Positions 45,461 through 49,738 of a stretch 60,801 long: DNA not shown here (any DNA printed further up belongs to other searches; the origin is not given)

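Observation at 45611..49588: Stand-alone Pls/PosA-type membrane NRPS: candidate homopoly(amino acid) synthetase in a non-actinomycete background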

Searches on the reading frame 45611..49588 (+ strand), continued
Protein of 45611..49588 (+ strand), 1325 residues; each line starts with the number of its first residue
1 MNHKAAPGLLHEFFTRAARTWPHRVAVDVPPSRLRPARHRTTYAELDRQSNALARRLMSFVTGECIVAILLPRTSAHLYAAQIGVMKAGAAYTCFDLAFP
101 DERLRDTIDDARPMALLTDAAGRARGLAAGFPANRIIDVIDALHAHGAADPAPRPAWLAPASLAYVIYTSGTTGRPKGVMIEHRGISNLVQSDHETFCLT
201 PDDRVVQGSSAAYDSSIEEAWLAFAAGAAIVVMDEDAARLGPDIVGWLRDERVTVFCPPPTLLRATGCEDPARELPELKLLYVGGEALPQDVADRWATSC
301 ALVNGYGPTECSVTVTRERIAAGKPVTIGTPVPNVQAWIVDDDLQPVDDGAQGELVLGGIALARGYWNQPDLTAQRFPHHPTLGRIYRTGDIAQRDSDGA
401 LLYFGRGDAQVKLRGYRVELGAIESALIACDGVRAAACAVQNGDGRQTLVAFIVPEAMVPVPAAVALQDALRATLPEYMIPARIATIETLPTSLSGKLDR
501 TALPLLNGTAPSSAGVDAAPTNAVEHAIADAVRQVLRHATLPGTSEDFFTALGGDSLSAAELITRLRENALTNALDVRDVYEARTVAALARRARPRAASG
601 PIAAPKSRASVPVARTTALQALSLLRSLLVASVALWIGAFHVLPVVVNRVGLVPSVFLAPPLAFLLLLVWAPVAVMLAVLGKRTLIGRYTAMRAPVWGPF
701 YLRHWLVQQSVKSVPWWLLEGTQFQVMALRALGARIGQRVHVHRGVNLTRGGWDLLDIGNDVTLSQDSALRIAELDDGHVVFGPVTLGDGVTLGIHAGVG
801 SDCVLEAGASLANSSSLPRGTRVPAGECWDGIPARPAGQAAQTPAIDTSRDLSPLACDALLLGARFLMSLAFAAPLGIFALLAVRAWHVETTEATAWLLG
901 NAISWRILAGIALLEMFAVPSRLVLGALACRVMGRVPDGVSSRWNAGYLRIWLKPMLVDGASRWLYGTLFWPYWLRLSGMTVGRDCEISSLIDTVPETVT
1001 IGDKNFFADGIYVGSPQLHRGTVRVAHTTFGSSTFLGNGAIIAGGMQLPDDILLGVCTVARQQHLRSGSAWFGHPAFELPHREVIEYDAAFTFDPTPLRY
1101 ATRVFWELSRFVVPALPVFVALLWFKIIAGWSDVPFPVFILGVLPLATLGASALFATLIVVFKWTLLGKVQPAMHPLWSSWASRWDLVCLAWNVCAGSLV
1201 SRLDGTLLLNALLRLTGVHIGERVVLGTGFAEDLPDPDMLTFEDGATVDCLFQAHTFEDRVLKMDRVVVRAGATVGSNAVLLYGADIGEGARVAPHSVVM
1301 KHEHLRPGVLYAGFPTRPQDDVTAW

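Call 29: find_encoding_contigs(protein=P0050, flank=10000, max_places=2)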
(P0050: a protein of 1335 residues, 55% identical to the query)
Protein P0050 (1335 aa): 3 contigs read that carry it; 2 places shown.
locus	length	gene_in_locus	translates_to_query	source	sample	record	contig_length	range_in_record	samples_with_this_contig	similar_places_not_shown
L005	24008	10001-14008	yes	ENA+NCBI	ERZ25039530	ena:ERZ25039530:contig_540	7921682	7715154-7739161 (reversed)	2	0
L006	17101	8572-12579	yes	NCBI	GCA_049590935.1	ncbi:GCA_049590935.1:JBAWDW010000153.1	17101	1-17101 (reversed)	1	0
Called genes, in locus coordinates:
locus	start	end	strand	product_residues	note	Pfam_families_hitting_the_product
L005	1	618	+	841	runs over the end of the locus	PF12704:MacB_PCD, PF02687:FtsX, PF12704:MacB_PCD, PF02687:FtsX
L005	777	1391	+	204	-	-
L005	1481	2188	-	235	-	-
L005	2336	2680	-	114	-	PF22544:HYDIN_VesB_CFA65-like_Ig (weak)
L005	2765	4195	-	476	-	PF13520:AA_permease_2, PF00324:AA_permease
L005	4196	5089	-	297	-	PF00106:adh_short, PF08659:KR, PF13561:adh_short_C2, PF08643:DUF1776 (weak)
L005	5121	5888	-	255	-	PF00756:Esterase (weak)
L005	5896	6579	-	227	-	PF00756:Esterase (weak)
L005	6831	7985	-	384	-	PF20208:ARPP-1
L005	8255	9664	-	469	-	PF08541:ACP_syn_III_C, PF12172:zf-ChsH2 (weak), PF01796:OB_ChsH2_C (weak)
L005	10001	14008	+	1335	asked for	PF00501:AMP-binding, PF13193:AMP-binding_C, PF00550:PP-binding, PF00132:Hexapep (faint)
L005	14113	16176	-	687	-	PF00069:Pkinase, PF07714:PK_Tyr_Ser-Thr, PF24105:Beta-prop_CAF1B_HIR1, PF24796:WDR55, PF24807:WD40_CDC20-Fz, PF24814:WD40_Prp19, PF25168:Beta-prop_WDR36-Utp21_2nd, PF25174:Beta-prop_THOC3, +109 more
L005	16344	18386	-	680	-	PF00069:Pkinase, PF07714:PK_Tyr_Ser-Thr, PF04788:DUF620 (faint)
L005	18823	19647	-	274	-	-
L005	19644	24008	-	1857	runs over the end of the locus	PF13176:TPR_7 (faint), PF13428:TPR_14 (faint), PF13646:HEAT_2 (weak), PF14559:TPR_19 (faint), PF13424:TPR_12 (faint), PF01841:Transglut_core, PF13471:Transglut_core3, PF12895:ANAPC3 (weak), +10 more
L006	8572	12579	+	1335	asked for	PF00501:AMP-binding, PF13193:AMP-binding_C, PF00550:PP-binding, PF00132:Hexapep (faint)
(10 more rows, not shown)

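Call 45: search_protein_families(library=pfam, proteins=[P0072], max_evalue=0.001)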
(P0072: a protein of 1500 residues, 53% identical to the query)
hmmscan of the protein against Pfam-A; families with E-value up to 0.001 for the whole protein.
P0072 (1500 aa): 5 families
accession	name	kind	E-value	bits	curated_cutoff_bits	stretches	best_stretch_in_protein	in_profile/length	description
PF00501.34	AMP-binding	-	1.6e-73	248.2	29.9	1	191-544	1-383/384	AMP-binding enzyme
PF00550.31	PP-binding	-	5.4e-11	43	20.8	1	706-770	2-65/67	Phosphopantetheine attachment site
PF13193.12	AMP-binding_C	-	2e-09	38.7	24.5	1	601-675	2-76/76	AMP-binding enzyme C-terminal domain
PF00856.33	SET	-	2.6e-06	28.3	22.4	1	24-114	2-105/105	SET domain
PF00132.30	Hexapep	-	3.5e-06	26.9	27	0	1199-1225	10-36/36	Bacterial transferase hexapeptide (six repeats)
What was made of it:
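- Tried and rejected: An AMP-ligase and a class-A beta-lactamase-like gene flank the gene in a small Blastocatellia-type subgroup (call 45).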

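Call 56: search_protein_families(library=ncbifam, proteins=[P0049], max_evalue=1e-95)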
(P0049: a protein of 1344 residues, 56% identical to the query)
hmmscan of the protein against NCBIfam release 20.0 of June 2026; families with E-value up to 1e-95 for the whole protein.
P0049 (1344 aa): 3 families
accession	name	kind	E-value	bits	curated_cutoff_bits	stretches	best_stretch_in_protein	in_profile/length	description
TIGR01733.1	AA-adenyl-dom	subfamily_domain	7.7e-112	374.1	317.4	1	54-450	1-408/409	amino acid adenylation domain-containing protein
TIGR02353.1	NRPS_term_dom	equivalog_domain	3.7e-102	342.9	423.1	1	675-1331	39-694/695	Pls/PosA family non-ribosomal peptide synthetase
NF004282.0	PRK05691.1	subfamily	7.4e-102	340.9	4090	0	21-391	1132-1495/4334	non-ribosomal peptide synthase/polyketide synthase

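Call 68: search_solved_structures(query=L003:9435-10001:+, max_evalue=1, show_alignments=1)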
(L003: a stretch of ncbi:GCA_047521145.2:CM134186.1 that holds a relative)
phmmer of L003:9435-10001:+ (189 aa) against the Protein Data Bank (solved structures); distinct sequences matched with E-value up to 1: 74 (the best 60 are shown).
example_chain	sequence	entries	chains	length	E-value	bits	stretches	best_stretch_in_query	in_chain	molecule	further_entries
9l4t_A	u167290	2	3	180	3.2e-10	43.3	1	39-170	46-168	BurB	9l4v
7w67_C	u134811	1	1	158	9.1e-07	32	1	59-147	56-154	Histone-lysine N-methyltransferase 2A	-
7w6a_C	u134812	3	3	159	9.2e-07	32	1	59-147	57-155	Histone-lysine N-methyltransferase 2A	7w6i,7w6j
7u5v_A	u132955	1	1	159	2.8e-06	30.4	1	27-147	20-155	Histone-lysine N-methyltransferase 2A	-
2w5y_A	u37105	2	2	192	3.9e-06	30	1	40-147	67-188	HISTONE-LYSINE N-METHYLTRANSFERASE HRX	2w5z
5f5e_A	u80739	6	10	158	4.5e-06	29.8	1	77-147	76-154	Histone-lysine N-methyltransferase 2A | Histone-lysine N-methyltransferase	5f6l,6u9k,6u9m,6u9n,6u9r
6kiu_K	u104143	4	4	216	4.7e-06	29.7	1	41-147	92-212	Histone-lysine N-methyltransferase 2A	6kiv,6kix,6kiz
7ud5_K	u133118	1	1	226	5.3e-06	29.6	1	41-147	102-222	cDNA FLJ56846, highly similar to Zinc finger protein HRX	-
7bre_B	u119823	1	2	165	6.4e-06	29.3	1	91-147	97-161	Histone-lysine N-methyltransferase 2B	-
6pwv_C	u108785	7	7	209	8.3e-06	28.9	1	77-147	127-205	Histone-lysine N-methyltransferase 2A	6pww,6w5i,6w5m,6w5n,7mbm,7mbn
6chg_C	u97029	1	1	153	1.1e-05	28.5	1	39-149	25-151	Histone-lysine N-methyltransferase, H3 lysine-4 specific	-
6nzo_S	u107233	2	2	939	1.9e-05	27.8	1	89-156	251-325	Histone-lysine N-methyltransferase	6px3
6ugm_M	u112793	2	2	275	2.1e-05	27.6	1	40-149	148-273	Histone-lysine N-methyltransferase, H3 lysine-4 specific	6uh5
6ven_N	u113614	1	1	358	2.3e-05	27.5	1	40-149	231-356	Histone-lysine N-methyltransferase, H3 lysine-4 specific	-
3fpd_A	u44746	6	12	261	8.7e-05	25.6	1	41-147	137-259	Histone-lysine N-methyltransferase, H3 lysine-9 specific 5 | Histone-lysine N-methyltransferase EHMT1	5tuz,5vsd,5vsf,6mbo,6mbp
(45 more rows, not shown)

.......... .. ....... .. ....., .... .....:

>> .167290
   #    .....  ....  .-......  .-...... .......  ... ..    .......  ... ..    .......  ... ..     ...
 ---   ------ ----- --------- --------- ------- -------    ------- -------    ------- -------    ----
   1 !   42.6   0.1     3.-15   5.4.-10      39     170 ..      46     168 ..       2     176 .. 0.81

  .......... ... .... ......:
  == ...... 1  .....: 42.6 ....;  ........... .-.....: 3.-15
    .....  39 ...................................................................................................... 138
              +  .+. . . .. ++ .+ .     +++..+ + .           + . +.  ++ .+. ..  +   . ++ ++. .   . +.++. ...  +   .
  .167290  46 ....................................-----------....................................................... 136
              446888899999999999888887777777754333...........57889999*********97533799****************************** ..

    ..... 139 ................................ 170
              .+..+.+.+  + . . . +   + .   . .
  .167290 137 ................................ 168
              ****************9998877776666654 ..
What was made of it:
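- Its best solved relative is BurB (9l4t, E 3.2e-10, call 68).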

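Call 69: search_protein_families(library=ncbifam, proteins=[L003:9435-10001:+], max_evalue=0.01)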
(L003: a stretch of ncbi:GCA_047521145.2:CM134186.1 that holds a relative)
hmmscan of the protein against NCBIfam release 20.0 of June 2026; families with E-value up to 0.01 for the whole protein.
L003:9435-10001:+ (189 aa): 0 families

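Call 73: find_homologous_proteins(query=L003:9435-10001:+, max_evalue=0.00001)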
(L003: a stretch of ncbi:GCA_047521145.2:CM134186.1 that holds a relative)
Query L003:9435-10001:+ (189 aa): 57 proteins with E <= 0.00001 among 160 candidates.
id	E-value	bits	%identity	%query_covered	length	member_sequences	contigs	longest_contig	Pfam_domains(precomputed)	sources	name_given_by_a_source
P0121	3.3e-123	427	97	100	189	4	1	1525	PF00856.34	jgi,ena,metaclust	metaclust:\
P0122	1.8e-75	271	71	86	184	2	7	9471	PF00856.34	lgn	-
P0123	1.3e-68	249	60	98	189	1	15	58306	PF00856.34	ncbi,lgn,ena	-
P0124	1.5e-67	245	58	97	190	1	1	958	PF00856.34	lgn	-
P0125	1.7e-67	245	68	79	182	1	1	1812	PF00856.34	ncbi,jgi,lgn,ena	jgi:hypothetical protein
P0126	6.4e-66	240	61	94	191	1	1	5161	PF00856.34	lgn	-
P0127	1.2e-65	239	59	91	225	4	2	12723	PF00856.34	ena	-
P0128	1.3e-65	239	61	90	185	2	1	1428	PF00856.34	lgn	-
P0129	4.7e-64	234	60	86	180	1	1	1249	PF00856.34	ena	-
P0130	9.4e-64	233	61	86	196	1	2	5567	PF00856.34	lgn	-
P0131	1.1e-63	232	61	86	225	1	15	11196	PF00856.34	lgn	-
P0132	1.2e-61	226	55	92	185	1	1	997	PF00856.34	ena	-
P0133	2.7e-61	225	61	82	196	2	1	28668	PF00856.34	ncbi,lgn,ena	-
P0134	5.6e-61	224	58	88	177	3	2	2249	PF00856.34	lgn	-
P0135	8.2e-61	223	63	79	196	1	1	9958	PF00856.34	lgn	-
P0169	7.6e-49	184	54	80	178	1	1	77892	PF00856.34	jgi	jgi:hypothetical protein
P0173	2.3e-38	150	44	85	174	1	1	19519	PF00856.34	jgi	jgi:hypothetical protein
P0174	3.4e-36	143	43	86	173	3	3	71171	PF00856.34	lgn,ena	-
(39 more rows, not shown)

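Call 74: find_encoding_contigs(protein=P0174, flank=6000, max_places=1)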
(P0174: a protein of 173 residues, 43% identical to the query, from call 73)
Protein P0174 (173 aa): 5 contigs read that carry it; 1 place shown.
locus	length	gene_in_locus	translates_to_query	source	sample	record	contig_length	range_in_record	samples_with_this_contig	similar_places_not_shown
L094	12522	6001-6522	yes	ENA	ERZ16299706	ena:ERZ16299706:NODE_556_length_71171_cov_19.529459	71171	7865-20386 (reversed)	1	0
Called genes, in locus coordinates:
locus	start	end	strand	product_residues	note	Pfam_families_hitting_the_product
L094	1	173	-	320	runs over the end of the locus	PF20511:PMI_typeI_cat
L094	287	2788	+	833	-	PF13491:FtsK_4TM, PF17854:FtsK_alpha, PF01580:FtsK_SpoIIIE, PF09397:FtsK_gamma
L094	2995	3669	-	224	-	PF03767:Acid_phosphat_B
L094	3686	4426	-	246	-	PF01738:DLH, PF02129:Peptidase_S15 (faint), PF00561:Abhydrolase_1 (faint)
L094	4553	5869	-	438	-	PF14397:ATPgrasp_ST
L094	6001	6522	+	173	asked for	PF00856:SET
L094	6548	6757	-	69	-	PF11154:DUF2934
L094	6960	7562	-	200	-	PF13036:LpoB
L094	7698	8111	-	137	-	PF07233:DUF1425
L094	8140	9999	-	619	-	-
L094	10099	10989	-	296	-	-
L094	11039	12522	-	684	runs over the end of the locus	PF00089:Trypsin (faint), PF13365:Trypsin_2, PF08308:PEGA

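Call 75: find_encoding_contigs(protein=P0173, flank=6000, max_places=1)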
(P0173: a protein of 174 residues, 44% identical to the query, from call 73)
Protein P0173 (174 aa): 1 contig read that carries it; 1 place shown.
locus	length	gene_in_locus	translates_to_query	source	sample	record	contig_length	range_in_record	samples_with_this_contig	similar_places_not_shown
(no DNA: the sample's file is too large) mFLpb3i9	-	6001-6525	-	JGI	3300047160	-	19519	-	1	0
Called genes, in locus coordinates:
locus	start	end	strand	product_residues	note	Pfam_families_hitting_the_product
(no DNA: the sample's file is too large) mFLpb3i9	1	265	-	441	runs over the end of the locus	PF00083:Sugar_tr, PF07690:MFS_1, PF00083:Sugar_tr, PF07690:MFS_1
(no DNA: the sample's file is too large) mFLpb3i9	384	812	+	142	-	PF00856:SET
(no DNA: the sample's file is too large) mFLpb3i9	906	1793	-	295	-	PF02129:Peptidase_S15 (weak), PF01738:DLH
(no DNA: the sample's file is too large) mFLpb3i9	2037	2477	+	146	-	PF13564:DoxX_2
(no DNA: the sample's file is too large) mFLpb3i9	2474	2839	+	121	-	PF03795:YCII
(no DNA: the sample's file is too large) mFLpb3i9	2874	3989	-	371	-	PF00355:Rieske, PF00848:Ring_hydroxyl_A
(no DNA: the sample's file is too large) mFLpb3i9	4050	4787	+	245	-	PF03476:MOSC_N, PF03473:MOSC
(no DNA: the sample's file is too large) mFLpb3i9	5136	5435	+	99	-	-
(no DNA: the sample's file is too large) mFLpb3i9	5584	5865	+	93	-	-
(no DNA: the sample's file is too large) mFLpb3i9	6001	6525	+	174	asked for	PF00856:SET (faint)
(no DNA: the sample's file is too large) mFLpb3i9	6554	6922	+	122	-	PF04020:Phage_holin_4_2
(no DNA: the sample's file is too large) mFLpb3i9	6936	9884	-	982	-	PF02347:GDC-P, PF01212:Beta_elim_lyase (weak), PF21478:GcvP2_C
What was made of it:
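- SET relatives at 43-44% identity are not linked to the synthetase (calls 74, 75).
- Tried and rejected: More distant SET relatives are not next to the synthetase (calls 74, 75).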

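Call 76: find_encoding_contigs(protein=P0169, flank=6000, max_places=1)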
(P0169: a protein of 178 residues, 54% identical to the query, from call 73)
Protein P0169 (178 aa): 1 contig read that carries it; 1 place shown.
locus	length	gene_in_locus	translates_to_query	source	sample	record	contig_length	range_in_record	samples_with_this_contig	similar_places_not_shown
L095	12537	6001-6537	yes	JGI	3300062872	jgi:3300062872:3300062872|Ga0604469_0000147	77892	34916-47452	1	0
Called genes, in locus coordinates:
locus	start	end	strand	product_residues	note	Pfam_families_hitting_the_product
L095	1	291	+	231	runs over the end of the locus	PF09981:DUF2218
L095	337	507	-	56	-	-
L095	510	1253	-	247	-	PF01738:DLH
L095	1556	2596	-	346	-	PF00724:Oxidored_FMN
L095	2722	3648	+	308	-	PF12852:Cupin_6, PF00165:HTH_AraC (faint), PF12833:HTH_18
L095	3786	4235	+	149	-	PF16925:TetR_C_13, PF21993:TetR_C_13_2 (weak)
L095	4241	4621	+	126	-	PF01361:Tautomerase (faint), PF14552:Tautomerase_2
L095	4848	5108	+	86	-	PF13384:HTH_23 (weak)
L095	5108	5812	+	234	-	PF02861:Clp_N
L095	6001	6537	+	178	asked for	PF00856:SET (weak)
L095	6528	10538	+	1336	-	PF00501:AMP-binding, PF13193:AMP-binding_C (weak), PF00550:PP-binding (weak)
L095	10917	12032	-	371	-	PF09992:NAGPA (faint)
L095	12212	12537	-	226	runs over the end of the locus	PF00072:Response_reg, PF25213:HVO_A0261_N (weak), PF08279:HTH_11 (weak), PF09339:HTH_IclR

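Call 82: search_protein_families(library=pfam, proteins=[L001:9561-9920:+, L001:13980-15566:+], max_evalue=0.001)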
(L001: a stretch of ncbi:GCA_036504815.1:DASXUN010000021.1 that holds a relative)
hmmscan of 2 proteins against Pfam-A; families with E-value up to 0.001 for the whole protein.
L001:9561-9920:+ (119 aa): 0 families

L001:13980-15566:+ (528 aa): 1 family
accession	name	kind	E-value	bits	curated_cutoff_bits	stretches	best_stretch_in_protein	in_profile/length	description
PF13231.12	PMT_2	-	6.7e-20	72.3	26.1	1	73-229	3-158/160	Dolichyl-phosphate-mannose-protein mannosyltransferase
